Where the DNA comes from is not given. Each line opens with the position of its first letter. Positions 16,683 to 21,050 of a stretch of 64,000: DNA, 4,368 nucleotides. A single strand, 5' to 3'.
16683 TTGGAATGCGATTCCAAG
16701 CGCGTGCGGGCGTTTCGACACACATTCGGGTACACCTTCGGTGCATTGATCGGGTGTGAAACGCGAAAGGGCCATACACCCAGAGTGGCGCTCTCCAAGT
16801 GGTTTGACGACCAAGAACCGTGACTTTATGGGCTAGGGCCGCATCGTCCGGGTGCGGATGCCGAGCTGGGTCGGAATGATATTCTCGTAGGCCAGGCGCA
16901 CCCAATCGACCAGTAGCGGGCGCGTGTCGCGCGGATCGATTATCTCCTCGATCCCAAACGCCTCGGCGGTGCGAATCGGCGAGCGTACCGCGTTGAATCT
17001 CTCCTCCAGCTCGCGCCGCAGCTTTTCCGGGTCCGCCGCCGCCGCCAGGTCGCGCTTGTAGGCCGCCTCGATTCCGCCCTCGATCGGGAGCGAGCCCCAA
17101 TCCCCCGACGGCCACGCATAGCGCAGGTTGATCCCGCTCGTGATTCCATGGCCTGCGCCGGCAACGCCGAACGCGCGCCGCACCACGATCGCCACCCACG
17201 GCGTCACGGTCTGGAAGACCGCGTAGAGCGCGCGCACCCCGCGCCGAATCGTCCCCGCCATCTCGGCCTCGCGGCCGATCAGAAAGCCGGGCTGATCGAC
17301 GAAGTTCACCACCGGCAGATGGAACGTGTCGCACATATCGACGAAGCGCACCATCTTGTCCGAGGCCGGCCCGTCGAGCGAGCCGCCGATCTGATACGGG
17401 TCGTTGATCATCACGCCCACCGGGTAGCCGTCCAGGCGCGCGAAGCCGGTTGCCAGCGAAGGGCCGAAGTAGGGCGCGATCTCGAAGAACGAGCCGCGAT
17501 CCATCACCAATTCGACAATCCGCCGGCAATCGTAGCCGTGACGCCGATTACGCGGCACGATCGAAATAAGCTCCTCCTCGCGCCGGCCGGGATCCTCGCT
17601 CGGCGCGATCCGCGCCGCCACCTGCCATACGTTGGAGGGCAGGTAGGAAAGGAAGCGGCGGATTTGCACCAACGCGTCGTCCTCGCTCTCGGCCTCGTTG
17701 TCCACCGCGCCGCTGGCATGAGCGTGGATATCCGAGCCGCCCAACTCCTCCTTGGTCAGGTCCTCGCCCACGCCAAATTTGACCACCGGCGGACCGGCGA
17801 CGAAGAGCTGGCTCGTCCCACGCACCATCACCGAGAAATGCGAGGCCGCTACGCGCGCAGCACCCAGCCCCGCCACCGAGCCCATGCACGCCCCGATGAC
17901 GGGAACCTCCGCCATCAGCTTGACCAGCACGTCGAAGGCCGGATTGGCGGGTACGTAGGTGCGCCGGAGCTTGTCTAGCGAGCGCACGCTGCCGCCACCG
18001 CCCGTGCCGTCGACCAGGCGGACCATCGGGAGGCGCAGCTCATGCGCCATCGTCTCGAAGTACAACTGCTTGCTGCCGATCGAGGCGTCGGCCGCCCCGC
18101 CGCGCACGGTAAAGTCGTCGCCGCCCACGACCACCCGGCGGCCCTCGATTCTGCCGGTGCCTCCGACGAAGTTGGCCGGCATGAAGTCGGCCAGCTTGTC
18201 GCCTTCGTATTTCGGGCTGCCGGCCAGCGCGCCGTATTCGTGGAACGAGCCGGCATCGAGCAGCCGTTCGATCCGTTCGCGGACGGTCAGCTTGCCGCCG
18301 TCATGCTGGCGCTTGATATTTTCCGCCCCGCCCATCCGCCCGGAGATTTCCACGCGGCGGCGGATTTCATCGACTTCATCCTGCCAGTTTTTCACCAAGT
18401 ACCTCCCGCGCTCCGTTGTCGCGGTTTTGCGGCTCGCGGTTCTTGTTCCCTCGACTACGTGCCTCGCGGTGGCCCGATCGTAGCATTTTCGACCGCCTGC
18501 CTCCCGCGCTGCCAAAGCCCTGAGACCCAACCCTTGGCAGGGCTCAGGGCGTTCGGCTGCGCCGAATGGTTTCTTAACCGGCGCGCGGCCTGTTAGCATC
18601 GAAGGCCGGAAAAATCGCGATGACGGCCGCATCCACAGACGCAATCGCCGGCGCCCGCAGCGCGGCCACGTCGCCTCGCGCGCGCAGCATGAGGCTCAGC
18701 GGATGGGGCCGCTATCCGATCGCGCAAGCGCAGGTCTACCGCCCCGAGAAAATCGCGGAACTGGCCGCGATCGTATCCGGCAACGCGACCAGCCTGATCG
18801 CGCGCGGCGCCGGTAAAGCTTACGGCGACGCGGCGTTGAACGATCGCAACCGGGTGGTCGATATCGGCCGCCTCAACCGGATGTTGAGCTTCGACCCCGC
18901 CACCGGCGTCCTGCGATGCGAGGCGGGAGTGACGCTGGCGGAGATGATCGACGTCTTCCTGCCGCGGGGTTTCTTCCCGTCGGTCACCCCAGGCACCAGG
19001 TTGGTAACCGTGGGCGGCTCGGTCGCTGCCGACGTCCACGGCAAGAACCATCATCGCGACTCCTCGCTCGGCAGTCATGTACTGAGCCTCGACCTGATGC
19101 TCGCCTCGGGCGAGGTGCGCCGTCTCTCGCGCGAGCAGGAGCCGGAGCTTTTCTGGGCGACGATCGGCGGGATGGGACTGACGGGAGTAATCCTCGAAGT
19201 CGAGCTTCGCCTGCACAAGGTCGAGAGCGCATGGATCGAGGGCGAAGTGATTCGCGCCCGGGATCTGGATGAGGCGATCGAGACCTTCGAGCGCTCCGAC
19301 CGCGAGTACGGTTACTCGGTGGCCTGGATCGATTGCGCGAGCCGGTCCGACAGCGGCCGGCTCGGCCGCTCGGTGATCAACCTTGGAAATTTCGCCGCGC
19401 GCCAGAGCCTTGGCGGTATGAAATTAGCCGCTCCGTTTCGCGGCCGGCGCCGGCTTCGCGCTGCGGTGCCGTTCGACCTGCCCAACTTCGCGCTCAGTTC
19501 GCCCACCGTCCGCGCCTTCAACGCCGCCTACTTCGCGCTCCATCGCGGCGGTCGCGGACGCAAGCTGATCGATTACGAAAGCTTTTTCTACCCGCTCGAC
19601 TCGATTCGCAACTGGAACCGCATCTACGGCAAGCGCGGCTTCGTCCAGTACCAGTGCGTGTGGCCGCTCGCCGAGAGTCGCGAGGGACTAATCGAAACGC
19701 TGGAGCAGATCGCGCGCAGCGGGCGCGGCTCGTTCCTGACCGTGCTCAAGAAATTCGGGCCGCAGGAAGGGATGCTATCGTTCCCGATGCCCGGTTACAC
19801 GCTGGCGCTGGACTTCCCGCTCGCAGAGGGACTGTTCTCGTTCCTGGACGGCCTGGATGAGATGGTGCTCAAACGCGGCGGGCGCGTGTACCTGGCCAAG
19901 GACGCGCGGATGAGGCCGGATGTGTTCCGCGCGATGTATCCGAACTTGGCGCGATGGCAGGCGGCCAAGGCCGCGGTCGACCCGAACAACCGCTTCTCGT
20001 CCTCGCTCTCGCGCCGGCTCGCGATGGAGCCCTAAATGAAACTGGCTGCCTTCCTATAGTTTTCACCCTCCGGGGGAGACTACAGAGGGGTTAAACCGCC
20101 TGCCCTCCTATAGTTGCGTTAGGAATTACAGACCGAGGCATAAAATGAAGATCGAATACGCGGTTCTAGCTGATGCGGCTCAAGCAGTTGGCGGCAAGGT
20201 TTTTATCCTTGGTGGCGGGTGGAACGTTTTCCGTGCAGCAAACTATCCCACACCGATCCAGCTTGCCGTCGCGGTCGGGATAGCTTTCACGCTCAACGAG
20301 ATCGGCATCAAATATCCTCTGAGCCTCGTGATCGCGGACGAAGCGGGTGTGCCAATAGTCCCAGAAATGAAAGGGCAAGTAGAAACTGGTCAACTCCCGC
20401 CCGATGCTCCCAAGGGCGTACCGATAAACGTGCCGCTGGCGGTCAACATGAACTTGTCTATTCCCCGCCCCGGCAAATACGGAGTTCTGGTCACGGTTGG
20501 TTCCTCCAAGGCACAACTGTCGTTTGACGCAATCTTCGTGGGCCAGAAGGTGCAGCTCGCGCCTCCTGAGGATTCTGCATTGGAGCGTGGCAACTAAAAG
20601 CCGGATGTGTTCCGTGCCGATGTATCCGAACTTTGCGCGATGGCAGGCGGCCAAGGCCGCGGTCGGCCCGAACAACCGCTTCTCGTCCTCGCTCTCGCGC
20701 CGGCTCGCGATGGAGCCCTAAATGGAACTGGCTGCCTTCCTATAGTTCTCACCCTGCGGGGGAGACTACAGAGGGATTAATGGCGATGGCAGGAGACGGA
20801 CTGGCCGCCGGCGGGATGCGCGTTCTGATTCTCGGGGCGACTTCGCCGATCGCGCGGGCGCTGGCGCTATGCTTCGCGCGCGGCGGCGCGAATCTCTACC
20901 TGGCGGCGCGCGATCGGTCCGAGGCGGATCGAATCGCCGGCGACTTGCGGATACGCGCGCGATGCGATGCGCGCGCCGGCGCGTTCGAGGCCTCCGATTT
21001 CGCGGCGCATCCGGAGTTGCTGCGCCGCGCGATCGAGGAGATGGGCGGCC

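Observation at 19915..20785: Short insertion between the dprE1-like and dprE2-like genes, flanked by about 185-bp direct repeats duplicating the dprE1 3' end; a 16-bp core occurs three times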

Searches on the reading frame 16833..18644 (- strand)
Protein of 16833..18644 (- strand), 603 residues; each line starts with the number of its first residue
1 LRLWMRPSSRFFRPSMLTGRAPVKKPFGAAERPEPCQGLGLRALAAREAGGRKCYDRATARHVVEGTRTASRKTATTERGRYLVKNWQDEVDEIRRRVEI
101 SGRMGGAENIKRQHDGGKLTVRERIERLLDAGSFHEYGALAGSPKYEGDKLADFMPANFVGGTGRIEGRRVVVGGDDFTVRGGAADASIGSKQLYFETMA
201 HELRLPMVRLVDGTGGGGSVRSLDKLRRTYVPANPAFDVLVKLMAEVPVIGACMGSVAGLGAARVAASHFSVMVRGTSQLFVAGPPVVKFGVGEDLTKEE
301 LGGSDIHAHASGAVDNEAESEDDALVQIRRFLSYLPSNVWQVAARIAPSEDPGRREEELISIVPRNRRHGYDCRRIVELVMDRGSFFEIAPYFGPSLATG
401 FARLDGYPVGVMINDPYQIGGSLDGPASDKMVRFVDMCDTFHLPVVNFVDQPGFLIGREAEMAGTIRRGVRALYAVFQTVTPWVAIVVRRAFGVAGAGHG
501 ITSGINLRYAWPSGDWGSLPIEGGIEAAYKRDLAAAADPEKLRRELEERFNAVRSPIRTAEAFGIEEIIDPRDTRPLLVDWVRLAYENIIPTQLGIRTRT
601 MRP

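Call 73: search_protein_families(library=pfam, proteins=[window:16833-18644:-], max_evalue=0.001)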
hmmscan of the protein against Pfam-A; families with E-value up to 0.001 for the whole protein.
window:16833-18644:- (603 aa): 2 families
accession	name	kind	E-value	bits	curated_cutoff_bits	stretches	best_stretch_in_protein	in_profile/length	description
PF01039.27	Carboxyl_trans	-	2.3e-95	320.5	22.3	1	112-587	1-480/493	Carboxyl transferase domain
PF03255.19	ACCA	-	9e-07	28.8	23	1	430-489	135-194/310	Acetyl co-enzyme A carboxylase carboxyltransferase-like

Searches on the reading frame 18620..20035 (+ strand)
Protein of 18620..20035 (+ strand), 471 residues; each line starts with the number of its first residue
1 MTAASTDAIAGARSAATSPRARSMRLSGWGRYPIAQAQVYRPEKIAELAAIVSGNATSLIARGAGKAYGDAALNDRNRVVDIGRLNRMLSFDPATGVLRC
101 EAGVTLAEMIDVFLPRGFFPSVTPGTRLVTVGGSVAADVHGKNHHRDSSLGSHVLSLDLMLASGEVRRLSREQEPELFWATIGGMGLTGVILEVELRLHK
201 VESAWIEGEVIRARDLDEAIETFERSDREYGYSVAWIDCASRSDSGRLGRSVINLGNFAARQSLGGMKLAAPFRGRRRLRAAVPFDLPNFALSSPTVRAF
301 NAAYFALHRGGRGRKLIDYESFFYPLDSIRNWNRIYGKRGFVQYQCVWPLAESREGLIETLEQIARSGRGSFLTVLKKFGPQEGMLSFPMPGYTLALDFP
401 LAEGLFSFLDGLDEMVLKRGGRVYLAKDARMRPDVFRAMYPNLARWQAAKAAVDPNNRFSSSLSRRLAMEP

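Call 11: search_protein_families(library=pfam, proteins=[window:18620-20035:+], max_evalue=0.01)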
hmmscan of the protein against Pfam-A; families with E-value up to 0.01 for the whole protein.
window:18620-20035:+ (471 aa): 2 families
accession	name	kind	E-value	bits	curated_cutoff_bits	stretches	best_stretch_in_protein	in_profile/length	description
PF01565.28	FAD_binding_4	-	5.6e-20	71.9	26.4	1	38-170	3-139/139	FAD binding domain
PF04030.19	ALO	-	0.00039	20.6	23.1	1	412-466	203-257/258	D-arabinono-1,4-lactone oxidase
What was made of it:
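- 18620..20035 (+): dprE1-like FAD oxidoreductase (471 aa). Pfam FAD_binding_4 plus ALO (call 11).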

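Call 13: find_related_loci(query=window:18620-20035:+, collection=genome_contigs, flank=4000)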
Query window:18620-20035:+ (471 aa) in genome_contigs; peptide patterns used: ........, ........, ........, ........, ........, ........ (x = any residue, [..] = any of these).
600 stretches matched a pattern (row limit reached: there are more); 588 encode a relative of the query (tblastn E <= 1e-3); the best 80 are kept; 80 distinct loci.
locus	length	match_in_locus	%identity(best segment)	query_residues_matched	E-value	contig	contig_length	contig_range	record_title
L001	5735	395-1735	69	19-469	0e+0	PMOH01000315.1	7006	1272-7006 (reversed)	MAG: Deltaproteobacteria bacterium isolate palsa_1089 73.20110600_P1M.15_contig_46541, whole genome shotgun sequence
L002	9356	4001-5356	68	18-471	0e+0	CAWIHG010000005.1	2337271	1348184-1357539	MAG: uncultured delta proteobacterium isolate MFD05502.bin.1.2 genome assembly, contig: contig_34688, whole genome shotg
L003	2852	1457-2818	63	15-469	0e+0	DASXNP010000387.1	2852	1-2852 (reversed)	MAG TPA_asm: Candidatus Binataceae bacterium isolate SMAG_U5357 k141_6398661, whole genome shotgun sequence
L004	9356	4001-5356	54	19-471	1e-164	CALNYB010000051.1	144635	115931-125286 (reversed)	MAG: Cyanobacteriota bacterium isolate HOU_bin.0041 genome assembly, contig: contig_10819, whole genome shotgun sequence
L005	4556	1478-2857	52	10-470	1e-153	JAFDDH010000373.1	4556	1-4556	MAG: Deltaproteobacteria bacterium isolate Meg19_02_Bin_79 Meg19_02_Bin_79_scaffold_81163, whole genome shotgun sequence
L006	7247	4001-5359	54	15-469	4e-150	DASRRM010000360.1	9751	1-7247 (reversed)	MAG TPA_asm: Tepidisphaeraceae bacterium isolate SMAG_U4852 k141_4047304, whole genome shotgun sequence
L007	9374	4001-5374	51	12-469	1e-146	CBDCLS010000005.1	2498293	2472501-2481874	MAG: Acidobacteriota bacterium isolate 14630678-797e-49b2-a12b-7f7aca0c86a6 genome assembly, contig: contig_5, whole gen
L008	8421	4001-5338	50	23-471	5e-146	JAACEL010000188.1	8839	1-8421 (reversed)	MAG: Nitrospiraceae bacterium isolate OTbin.67 scaffold_3826, whole genome shotgun sequence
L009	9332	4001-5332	51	26-471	2e-141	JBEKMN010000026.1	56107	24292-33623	MAG: Terriglobia bacterium isolate SPRUCE 395 SPRUCE_395_26, whole genome shotgun sequence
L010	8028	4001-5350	50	17-471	4e-141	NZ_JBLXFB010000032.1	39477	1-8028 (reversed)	MAG: Antarctobacter sp. isolate ET02-05 T02maxbin_out.015_metabat.1RE.5K@32, whole genome shotgun sequence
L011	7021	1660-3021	48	18-471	1e-140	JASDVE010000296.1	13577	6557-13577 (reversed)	MAG: Myxococcota bacterium isolate P24860_114_MAG_113 P24860_114_S12_metaspades_6656_length_13577_cov_3, whole genome sh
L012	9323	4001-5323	48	26-469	2e-140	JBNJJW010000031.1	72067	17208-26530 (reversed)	MAG: Bacillota bacterium isolate BLK80-1 31, whole genome shotgun sequence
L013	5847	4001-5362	50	15-469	2e-140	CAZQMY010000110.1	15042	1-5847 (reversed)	MAG TPA_asm: uncultured Spirochaetaceae bacterium isolate SRP128890_co1_63 genome assembly, contig: NODE_6092_length_150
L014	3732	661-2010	48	14-469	2e-144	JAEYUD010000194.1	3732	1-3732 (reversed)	MAG: Bacteroidetes bacterium isolate OH_CBlB_156 k127_3627827, whole genome shotgun sequence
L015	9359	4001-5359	50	16-469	1e-139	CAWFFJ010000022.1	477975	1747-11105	MAG: uncultured Acidobacteriota bacterium isolate MFD02416.bin.3.238 genome assembly, contig: contig_18393, whole genome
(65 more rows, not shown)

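Call 75: search_protein_families(library=ncbifam, proteins=[window:18620-20035:+], max_evalue=0.001)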
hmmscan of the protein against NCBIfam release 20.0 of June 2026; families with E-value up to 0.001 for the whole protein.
window:18620-20035:+ (471 aa): 11 families
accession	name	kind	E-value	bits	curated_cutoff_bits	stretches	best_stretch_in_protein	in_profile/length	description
NF053785.1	DcplphribOxDprE1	equivalog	3.2e-137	458.4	500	1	24-468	3-448/449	decaprenylphosphoryl-beta-D-ribose oxidase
TIGR01679.1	bact_FAD_ox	subfamily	1.7e-18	66.8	292.25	1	37-198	13-172/419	FAD-linked oxidoreductase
TIGR01678.1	FAD_lactone_ox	subfamily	2.3e-17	63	396.8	1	32-197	11-177/438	sugar 1,4-lactone oxidase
TIGR01677.1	pln_FAD_oxido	subfamily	8.4e-11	41.1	383.1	1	79-225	85-238/560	FAD-dependent oxidoreductase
TIGR00387.1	glcD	equivalog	3e-10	39.5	567.9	1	43-198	8-170/413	glycolate oxidase subunit GlcD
NF041227.1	BagG_FevA2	exception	1.1e-09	37.4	850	1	68-205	79-214/455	bagremycin/ferroverdin biosynthesis FAD-dependent oxygenase BagG/FevA2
NF049975.1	2HglutDHaseYdiJ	equivalog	4.8e-08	31.2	1350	1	45-171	67-194/1018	D-2-hydroxyglutarate dehydrogenase YdiJ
NF041226.1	BagK_FevA1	equivalog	8.5e-08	31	800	1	71-203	78-208/453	bagremycin/ferroverdin biosynthesis FAD-dependent oxygenase BagK/FevA1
TIGR01676.1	GLDHase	equivalog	3.7e-07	29.3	458.25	1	33-198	59-225/541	L-galactonolactone dehydrogenase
NF008408.0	PRK11230.1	equivalog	9.2e-06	24.4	897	1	33-199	56-228/499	glycolate oxidase subunit GlcD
NF008439.0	PRK11282.1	equivalog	5.8e-05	22.1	284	1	56-197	22-169/358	glycolate oxidase subunit GlcE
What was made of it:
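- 18620..20035 (+): NCBIfam DprE1 model NF053785 scores 458 bits, just under its 500-bit cut-off (call 75).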

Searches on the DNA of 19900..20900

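Call 40: search_rna_families(source=window, start=19900, end=20900, threshold=evalue, max_evalue=10)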
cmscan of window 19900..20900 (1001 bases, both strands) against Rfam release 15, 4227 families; matches with E-value up to 10: 2.
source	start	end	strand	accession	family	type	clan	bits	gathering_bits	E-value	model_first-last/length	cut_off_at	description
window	20642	20680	+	RF01074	RF_site1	Cis-reg; frameshift_element;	-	16.6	40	4.1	1-40/40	no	Putative RNA-dependent RNA polymerase ribosomal frameshift site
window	20810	20891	+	RF01671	P18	Gene; sRNA;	-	15.5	60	8.4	1-135/135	no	Pseudomonas sRNA P18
